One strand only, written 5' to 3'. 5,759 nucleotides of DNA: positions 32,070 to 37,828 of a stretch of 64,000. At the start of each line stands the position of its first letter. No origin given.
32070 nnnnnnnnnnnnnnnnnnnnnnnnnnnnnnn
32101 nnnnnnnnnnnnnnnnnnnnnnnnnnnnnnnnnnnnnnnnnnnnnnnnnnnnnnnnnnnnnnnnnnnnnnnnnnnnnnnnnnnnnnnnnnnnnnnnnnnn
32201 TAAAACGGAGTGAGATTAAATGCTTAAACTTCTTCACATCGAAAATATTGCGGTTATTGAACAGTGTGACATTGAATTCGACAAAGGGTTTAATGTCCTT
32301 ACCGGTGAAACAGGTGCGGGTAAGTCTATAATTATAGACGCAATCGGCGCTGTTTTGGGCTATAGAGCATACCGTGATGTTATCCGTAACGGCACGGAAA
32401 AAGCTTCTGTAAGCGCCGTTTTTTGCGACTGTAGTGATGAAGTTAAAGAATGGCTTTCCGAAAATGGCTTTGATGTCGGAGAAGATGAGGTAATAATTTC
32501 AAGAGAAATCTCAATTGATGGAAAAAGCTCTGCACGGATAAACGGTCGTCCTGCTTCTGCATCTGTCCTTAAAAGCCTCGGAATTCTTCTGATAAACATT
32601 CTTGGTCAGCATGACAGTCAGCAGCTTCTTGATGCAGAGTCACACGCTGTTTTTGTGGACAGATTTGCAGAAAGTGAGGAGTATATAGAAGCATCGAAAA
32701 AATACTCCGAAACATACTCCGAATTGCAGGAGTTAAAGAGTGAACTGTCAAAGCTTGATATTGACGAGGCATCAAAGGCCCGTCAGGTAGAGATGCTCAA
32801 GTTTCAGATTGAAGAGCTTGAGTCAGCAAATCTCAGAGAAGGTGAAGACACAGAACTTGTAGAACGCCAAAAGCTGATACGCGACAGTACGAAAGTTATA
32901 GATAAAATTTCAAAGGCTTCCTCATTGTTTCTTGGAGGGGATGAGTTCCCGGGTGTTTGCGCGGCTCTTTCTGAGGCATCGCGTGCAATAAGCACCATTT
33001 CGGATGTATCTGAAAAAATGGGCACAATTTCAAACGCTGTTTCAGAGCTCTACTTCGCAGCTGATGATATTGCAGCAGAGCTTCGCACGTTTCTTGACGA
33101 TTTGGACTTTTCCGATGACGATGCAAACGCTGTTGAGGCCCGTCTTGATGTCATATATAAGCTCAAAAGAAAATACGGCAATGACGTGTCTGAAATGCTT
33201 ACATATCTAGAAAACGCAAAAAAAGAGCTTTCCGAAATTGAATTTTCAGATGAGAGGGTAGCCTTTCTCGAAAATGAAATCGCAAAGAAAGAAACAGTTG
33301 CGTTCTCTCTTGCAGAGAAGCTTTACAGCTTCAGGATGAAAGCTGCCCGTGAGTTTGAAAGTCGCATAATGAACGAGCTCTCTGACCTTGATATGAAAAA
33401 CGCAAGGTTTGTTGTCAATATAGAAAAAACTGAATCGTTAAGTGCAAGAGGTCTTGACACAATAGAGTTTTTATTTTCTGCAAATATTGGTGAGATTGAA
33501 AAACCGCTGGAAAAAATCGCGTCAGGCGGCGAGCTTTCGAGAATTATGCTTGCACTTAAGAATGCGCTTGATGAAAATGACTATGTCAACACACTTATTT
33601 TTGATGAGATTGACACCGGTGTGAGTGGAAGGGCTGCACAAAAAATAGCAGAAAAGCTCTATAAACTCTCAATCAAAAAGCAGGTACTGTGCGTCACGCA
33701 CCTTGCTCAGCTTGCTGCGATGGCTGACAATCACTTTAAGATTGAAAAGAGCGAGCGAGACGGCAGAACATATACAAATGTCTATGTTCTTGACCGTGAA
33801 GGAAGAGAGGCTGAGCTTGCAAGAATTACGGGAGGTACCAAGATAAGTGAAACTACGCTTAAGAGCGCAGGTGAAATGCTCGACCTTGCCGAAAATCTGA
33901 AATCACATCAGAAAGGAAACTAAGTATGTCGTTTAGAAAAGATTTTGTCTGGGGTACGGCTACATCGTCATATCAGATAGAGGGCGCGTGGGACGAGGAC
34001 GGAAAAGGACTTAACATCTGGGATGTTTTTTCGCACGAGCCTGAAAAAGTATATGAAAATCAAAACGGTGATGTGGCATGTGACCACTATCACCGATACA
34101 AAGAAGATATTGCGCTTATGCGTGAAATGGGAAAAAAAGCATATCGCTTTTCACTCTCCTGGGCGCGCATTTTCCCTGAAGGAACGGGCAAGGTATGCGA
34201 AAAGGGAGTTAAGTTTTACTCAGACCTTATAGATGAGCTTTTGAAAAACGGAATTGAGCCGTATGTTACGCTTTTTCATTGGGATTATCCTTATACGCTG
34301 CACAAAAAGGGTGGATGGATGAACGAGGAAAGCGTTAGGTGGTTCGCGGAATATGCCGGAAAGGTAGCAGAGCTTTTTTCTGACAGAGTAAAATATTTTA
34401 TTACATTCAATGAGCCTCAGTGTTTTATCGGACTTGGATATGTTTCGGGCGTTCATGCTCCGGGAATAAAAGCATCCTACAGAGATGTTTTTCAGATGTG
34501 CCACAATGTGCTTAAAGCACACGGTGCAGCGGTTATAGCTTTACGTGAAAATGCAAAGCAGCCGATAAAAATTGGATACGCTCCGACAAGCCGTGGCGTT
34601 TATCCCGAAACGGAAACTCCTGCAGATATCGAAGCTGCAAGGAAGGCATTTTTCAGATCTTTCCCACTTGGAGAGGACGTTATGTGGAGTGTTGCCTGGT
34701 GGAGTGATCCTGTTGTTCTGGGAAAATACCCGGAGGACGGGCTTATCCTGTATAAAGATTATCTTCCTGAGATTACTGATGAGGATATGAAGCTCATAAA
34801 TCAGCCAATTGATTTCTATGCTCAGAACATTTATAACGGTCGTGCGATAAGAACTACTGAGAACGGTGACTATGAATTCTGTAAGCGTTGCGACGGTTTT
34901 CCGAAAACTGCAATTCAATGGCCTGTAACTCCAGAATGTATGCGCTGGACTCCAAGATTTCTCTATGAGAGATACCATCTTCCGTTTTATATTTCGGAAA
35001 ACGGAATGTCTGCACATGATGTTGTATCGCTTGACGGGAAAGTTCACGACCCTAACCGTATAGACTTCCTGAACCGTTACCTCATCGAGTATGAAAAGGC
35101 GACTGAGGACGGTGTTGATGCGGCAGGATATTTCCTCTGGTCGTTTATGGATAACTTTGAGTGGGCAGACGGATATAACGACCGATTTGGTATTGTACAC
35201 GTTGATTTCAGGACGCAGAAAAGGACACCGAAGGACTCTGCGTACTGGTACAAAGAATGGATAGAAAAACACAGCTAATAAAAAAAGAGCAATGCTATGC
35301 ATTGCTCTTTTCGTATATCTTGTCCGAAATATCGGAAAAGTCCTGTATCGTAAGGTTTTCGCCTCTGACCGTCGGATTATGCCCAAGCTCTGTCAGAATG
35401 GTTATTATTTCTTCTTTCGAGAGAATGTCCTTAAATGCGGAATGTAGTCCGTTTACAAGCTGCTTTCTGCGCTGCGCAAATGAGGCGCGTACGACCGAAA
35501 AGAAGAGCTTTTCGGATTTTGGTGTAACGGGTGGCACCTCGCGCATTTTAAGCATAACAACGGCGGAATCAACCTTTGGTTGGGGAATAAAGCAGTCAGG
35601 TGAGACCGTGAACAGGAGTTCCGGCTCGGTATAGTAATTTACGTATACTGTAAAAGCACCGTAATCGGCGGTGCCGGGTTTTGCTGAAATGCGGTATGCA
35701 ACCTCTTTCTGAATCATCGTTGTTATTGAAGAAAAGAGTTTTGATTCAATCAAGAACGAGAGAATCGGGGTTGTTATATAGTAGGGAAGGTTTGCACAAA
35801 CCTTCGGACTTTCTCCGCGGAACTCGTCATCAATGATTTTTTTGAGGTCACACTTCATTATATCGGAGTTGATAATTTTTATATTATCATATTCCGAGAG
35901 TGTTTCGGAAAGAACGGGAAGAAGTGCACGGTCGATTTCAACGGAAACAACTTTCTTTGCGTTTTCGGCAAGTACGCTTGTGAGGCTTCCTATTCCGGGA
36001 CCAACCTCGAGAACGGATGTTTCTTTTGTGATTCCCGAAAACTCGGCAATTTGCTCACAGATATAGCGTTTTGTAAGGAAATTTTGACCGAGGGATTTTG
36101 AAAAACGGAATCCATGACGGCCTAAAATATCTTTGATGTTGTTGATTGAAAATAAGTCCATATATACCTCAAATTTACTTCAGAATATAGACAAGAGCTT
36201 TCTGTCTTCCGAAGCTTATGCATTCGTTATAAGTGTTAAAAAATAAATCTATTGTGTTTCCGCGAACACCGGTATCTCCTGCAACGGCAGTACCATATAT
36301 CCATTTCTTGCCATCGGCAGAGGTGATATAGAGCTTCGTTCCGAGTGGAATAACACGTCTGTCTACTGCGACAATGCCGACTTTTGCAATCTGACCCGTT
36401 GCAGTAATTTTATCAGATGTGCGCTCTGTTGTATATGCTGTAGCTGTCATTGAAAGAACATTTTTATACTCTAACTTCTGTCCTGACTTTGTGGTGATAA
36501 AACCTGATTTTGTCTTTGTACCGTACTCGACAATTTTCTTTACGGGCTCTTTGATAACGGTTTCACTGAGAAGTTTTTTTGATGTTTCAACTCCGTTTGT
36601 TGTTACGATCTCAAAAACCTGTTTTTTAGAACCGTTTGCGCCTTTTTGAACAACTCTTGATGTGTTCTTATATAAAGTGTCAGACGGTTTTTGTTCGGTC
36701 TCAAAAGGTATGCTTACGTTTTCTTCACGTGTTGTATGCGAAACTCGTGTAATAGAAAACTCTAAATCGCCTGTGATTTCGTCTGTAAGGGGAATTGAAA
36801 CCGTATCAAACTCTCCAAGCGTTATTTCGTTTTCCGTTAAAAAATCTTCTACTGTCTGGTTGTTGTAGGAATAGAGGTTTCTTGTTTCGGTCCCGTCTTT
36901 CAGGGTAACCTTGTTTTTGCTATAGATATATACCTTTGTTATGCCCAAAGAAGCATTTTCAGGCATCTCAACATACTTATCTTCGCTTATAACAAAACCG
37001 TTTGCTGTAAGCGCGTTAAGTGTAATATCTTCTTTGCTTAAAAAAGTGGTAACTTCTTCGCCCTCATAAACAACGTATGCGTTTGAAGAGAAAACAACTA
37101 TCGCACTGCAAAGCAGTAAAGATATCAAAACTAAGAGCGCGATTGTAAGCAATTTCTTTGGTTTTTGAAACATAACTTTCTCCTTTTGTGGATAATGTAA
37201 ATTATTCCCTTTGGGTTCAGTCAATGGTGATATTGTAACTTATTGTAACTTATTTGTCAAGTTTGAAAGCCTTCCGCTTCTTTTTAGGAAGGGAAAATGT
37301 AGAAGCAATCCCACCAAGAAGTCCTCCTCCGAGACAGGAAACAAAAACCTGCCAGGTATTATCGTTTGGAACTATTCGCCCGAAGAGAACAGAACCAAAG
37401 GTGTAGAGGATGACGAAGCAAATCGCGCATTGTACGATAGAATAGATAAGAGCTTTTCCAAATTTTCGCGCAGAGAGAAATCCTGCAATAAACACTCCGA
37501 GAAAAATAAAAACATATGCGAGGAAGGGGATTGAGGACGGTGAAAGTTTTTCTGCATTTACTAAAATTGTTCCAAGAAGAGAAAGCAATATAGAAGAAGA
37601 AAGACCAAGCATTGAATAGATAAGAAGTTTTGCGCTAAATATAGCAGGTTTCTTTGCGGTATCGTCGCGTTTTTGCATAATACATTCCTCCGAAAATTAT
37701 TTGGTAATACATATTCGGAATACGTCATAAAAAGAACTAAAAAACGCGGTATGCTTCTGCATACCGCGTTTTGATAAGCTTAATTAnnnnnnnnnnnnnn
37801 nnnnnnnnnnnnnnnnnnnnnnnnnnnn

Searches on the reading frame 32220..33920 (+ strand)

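Call 7: search_protein_families(library=pfam, proteins=[window:32220-33920:+])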
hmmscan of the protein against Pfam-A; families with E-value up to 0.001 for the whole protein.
window:32220-33920:+ (567 aa): 5 families
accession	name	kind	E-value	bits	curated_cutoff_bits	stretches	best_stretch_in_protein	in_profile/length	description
PF02463.25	SMC_N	-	5e-21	75.6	40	1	2-512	2-215/220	RecF/RecN/SMC N terminal domain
PF13476.12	AAA_23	-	3.6e-12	47.8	27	1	5-201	2-197/201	AAA domain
PF13555.12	AAA_29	-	1.3e-05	25.3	27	1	14-46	13-46/61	P-loop containing region of AAA domain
PF13304.12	AAA_21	-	0.00013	22.6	27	0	24-48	1-25/304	AAA domain, putative AbiEii toxin, Type IV TA system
PF13175.12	AAA_15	-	0.00076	19.6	32.1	0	1-494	1-369/374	AAA ATPase domain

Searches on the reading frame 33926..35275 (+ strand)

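Call 48: search_protein_families(library=pfam, proteins=[window:33926-35275:+], max_evalue=0.00001)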
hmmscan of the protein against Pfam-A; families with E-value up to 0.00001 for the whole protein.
window:33926-35275:+ (450 aa): 1 family
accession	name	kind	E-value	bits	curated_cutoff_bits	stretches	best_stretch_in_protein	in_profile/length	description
PF00232.24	Glyco_hydro_1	-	2e-153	511.5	22.6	1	2-449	4-451/453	Glycosyl hydrolase family 1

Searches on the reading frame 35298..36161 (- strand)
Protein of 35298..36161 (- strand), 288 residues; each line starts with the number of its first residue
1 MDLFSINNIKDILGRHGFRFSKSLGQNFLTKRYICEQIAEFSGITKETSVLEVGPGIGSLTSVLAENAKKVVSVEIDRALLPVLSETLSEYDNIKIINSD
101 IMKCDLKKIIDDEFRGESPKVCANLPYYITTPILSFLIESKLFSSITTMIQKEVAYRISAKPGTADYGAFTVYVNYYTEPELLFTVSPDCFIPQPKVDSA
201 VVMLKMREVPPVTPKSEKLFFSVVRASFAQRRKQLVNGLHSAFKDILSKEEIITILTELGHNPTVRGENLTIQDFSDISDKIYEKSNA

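Call 48: search_protein_families(library=pfam, proteins=[window:35298-36161:-], max_evalue=0.00001)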
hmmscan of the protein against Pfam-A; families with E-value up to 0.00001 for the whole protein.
window:35298-36161:- (288 aa): 1 family
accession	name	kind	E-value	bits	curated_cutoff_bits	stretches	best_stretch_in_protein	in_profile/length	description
PF00398.26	RrnaAD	-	6.4e-60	202.9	24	1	18-244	2-228/263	Ribosomal RNA adenine dimethylase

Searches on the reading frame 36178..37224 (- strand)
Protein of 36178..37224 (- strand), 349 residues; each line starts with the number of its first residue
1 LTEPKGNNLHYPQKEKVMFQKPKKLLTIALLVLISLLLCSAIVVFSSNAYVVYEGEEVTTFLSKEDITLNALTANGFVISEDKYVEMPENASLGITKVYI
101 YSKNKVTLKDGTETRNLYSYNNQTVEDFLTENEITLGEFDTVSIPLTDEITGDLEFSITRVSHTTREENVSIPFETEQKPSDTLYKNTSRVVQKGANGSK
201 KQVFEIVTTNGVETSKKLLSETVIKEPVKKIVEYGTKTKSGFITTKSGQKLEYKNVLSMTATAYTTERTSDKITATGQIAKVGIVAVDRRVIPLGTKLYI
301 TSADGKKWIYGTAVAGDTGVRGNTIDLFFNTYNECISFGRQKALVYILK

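Call 49: search_protein_families(library=pfam, proteins=[window:36178-37224:-], max_evalue=0.00001)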
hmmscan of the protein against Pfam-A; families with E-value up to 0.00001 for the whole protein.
window:36178-37224:- (349 aa): 2 families
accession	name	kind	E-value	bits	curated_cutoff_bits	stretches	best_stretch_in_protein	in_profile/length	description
PF07501.17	G5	-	6.6e-22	78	23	1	164-237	2-75/75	G5 domain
PF06725.17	3D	-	8.4e-15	55.2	23.8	1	285-349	3-72/72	3D domain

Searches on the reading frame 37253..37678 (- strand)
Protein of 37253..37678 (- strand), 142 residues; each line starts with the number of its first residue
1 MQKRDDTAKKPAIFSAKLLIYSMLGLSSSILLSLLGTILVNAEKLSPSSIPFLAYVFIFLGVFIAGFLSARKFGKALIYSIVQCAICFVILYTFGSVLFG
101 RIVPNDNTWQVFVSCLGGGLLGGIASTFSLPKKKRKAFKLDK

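Call 29: search_protein_families(library=pfam, proteins=[window:37253-37678:-], max_evalue=0.01)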
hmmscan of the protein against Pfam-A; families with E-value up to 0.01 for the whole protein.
window:37253-37678:- (142 aa): 3 families
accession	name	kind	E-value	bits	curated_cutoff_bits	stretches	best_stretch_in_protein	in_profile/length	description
PF12670.12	DUF3792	-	1.3e-09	38.7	31.3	1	22-126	9-115/115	Protein of unknown function (DUF3792)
PF12698.13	ABC2_membrane_3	-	0.0023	17.5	31.6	0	74-126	209-258/347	ABC-2 family transporter protein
PF07690.21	MFS_1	-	0.0056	16.1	33.4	1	13-127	199-314/347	Major Facilitator Superfamily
